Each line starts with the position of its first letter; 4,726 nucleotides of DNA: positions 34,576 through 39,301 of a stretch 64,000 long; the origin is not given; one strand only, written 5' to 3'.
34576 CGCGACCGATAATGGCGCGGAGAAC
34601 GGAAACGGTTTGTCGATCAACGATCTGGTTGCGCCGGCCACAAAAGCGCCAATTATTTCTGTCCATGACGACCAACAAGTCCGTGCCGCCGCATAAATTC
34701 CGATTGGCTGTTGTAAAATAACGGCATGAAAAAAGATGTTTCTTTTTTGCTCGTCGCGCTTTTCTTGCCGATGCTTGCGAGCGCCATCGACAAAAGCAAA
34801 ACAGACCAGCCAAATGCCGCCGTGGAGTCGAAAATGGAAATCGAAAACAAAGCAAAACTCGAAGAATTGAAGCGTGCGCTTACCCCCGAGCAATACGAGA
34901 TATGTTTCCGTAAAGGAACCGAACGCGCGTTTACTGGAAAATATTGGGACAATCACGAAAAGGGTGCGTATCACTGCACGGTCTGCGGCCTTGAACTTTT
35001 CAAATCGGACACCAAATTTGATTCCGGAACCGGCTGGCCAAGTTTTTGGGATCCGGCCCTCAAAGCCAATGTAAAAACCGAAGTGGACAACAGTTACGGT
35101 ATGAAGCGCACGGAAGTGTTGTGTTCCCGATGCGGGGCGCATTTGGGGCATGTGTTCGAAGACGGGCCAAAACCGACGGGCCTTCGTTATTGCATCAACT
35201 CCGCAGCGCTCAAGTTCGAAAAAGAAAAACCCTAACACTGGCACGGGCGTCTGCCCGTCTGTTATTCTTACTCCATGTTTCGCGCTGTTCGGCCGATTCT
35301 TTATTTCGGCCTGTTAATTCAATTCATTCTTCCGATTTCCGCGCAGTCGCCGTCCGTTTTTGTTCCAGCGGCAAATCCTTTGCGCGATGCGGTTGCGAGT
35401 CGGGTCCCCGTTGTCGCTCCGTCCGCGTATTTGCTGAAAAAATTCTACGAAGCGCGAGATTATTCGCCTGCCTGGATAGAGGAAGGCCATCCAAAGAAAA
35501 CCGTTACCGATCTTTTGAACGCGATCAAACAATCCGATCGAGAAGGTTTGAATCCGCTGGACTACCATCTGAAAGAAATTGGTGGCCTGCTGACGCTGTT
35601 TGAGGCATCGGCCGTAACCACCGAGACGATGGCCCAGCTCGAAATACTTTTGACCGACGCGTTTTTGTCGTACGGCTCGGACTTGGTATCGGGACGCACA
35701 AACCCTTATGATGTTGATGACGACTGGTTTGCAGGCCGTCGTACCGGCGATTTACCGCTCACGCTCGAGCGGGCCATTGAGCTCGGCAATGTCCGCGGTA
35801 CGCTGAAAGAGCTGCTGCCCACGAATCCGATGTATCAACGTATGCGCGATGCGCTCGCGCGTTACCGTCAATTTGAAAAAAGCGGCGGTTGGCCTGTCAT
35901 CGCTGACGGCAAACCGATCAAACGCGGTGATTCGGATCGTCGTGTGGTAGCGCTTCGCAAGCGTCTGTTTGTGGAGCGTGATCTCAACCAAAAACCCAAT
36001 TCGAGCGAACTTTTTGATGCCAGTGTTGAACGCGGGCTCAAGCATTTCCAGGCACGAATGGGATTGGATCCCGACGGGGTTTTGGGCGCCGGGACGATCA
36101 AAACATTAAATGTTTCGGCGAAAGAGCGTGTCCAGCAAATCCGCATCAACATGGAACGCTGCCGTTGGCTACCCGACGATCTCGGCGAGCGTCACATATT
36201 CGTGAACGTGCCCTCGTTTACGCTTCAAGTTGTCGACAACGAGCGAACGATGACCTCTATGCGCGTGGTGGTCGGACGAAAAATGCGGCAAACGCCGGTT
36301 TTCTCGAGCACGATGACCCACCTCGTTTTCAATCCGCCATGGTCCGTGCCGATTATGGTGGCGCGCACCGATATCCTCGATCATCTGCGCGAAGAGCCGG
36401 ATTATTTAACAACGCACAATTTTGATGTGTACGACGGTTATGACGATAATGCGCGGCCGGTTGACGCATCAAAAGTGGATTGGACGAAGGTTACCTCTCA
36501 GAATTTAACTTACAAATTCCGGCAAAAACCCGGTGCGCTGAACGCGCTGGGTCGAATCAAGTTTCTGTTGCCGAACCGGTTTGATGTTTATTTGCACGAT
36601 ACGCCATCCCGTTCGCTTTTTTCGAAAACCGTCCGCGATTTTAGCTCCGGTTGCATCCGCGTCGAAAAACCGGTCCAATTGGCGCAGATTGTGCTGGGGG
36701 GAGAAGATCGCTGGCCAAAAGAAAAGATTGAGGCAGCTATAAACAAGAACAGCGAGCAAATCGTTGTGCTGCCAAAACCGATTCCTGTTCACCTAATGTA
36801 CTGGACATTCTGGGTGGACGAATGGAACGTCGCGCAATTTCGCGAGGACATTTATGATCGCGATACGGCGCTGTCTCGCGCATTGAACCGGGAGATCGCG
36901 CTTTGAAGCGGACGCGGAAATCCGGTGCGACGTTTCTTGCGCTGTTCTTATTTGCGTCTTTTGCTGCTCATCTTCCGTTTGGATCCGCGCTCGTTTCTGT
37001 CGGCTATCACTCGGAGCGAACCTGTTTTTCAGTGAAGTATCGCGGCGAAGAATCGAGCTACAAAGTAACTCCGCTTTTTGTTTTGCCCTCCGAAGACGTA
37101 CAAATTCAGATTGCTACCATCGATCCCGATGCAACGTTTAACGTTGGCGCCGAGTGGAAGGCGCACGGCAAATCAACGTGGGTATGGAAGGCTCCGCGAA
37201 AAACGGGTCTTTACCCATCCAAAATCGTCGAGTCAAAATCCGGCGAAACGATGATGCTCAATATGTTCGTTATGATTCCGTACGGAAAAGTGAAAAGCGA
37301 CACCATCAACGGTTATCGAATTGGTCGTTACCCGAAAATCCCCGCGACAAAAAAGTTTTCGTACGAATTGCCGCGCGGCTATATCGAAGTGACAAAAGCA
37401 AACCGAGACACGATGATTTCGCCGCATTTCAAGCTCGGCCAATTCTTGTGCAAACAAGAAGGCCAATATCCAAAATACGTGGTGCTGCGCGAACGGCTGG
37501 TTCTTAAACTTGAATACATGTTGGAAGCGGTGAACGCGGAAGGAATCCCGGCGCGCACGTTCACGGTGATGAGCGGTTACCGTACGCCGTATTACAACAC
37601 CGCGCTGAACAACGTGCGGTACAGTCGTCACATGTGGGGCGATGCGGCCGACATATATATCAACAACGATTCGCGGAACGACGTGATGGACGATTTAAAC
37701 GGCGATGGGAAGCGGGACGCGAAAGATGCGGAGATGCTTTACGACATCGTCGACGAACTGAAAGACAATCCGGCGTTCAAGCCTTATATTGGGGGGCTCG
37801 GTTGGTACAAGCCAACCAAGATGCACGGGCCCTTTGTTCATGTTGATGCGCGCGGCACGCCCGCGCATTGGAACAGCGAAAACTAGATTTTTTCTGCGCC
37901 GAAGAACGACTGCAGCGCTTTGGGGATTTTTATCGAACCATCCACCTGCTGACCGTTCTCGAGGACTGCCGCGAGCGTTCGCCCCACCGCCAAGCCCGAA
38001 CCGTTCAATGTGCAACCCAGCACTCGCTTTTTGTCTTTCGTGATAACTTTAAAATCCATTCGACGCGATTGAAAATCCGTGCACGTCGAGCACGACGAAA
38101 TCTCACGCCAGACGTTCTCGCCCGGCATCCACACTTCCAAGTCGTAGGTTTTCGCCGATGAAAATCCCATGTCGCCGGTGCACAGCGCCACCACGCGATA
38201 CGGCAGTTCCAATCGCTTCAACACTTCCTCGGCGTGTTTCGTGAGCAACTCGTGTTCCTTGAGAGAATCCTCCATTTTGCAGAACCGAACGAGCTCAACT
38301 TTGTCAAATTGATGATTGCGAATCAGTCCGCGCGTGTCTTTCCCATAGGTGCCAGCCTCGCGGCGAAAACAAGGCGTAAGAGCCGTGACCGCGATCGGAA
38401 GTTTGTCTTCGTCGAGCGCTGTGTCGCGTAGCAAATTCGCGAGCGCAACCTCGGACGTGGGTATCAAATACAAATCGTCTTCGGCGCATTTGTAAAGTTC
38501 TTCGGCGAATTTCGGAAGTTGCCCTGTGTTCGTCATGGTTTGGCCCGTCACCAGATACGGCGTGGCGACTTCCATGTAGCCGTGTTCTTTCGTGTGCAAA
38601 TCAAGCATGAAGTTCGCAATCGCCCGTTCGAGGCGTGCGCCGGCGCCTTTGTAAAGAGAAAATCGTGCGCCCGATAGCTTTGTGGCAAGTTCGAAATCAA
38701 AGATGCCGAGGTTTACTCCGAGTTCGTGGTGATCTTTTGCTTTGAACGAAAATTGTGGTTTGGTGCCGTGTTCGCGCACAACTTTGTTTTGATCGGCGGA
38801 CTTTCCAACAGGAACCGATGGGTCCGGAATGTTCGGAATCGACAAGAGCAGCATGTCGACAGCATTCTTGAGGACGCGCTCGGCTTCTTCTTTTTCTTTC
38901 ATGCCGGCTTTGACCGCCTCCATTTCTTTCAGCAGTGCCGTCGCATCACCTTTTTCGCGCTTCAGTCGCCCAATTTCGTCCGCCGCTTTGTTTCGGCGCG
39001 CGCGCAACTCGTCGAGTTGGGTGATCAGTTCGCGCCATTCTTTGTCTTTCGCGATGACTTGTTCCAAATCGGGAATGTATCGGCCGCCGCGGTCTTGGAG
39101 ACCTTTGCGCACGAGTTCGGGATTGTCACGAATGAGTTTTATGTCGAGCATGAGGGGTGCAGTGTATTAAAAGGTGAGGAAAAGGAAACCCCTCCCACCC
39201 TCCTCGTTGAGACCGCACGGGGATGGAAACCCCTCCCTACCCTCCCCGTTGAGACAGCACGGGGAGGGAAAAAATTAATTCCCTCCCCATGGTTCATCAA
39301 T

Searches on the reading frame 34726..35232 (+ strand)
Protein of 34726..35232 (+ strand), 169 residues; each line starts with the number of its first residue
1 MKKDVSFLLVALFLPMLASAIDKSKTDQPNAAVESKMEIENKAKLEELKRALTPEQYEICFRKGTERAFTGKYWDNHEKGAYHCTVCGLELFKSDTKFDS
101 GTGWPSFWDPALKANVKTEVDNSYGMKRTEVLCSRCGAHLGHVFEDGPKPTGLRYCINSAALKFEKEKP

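Call 15: search_protein_families(library=pfam, proteins=[window:34726-35232:+], max_evalue=0.001)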
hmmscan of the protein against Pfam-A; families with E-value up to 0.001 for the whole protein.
window:34726-35232:+ (169 aa): 2 families
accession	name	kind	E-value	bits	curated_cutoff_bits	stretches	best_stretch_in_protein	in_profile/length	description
PF01641.26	SelR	-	5.7e-54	181.5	24.9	1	52-165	1-115/116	SelR domain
PF24046.1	At4g08330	-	3.8e-05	24.2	27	0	126-151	74-99/129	At4g08330 beta-tent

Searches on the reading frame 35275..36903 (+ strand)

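Call 15: search_protein_families(library=pfam, proteins=[window:35275-36903:+], max_evalue=0.001)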
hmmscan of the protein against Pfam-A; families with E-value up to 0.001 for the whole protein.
window:35275-36903:+ (543 aa): 3 families
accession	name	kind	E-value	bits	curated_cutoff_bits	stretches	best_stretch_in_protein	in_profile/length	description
PF20142.4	Scaffold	-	1.5e-36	126.6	24.6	1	54-194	3-139/139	Scaffold domain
PF03734.19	YkuD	-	1.1e-21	78.4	23.4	1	306-476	2-141/146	L,D-transpeptidase catalytic domain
PF01471.23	PG_binding_1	-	5.2e-06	27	23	1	243-278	22-57/57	Putative peptidoglycan binding domain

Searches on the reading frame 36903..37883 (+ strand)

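Call 15: search_protein_families(library=pfam, proteins=[window:36903-37883:+], max_evalue=0.001)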
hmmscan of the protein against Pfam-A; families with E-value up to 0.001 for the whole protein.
window:36903-37883:+ (327 aa): 2 families
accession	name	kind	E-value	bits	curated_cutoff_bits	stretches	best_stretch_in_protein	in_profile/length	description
PF05951.18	Peptidase_M15_2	-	8.3e-06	26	27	0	209-255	63-114/153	Bacterial protein of unknown function (DUF882)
PF08291.16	Peptidase_M15_3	-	3.1e-05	24.5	23.2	1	219-262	42-85/108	Peptidase M15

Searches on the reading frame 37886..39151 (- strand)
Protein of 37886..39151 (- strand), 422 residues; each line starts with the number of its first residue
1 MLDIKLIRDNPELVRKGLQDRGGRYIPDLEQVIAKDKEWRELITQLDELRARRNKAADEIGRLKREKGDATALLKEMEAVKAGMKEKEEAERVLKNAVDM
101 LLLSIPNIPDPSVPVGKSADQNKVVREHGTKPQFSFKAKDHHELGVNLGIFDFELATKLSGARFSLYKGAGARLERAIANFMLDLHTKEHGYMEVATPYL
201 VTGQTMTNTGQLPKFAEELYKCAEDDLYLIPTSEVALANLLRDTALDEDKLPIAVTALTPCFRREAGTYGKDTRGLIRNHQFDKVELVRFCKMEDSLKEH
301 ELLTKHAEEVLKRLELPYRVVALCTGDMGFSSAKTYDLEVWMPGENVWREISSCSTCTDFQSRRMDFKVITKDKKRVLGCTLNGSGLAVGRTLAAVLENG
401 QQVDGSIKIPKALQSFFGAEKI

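Call 15: search_protein_families(library=pfam, proteins=[window:37886-39151:-], max_evalue=0.001)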
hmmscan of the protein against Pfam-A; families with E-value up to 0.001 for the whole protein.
window:37886-39151:- (422 aa): 2 families
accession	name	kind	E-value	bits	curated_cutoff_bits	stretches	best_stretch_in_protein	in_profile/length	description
PF00587.30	tRNA-synt_2b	-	3.8e-40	138.3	29.3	1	224-399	8-178/179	tRNA synthetase class II core domain (G, H, P, S and T)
PF02403.27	Seryl_tRNA_N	-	6.7e-32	110.4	28.2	1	1-109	1-108/108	Seryl-tRNA synthetase N-terminal domain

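Call 67: list_cluster_members(proteins=[window:37886-39151:-, window:39330-41312:-])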
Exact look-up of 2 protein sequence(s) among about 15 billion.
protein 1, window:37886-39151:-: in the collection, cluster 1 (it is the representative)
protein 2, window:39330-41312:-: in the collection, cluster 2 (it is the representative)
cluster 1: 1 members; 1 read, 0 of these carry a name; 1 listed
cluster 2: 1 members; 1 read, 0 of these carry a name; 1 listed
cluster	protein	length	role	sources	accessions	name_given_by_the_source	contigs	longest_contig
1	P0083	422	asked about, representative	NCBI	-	-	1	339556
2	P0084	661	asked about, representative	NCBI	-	-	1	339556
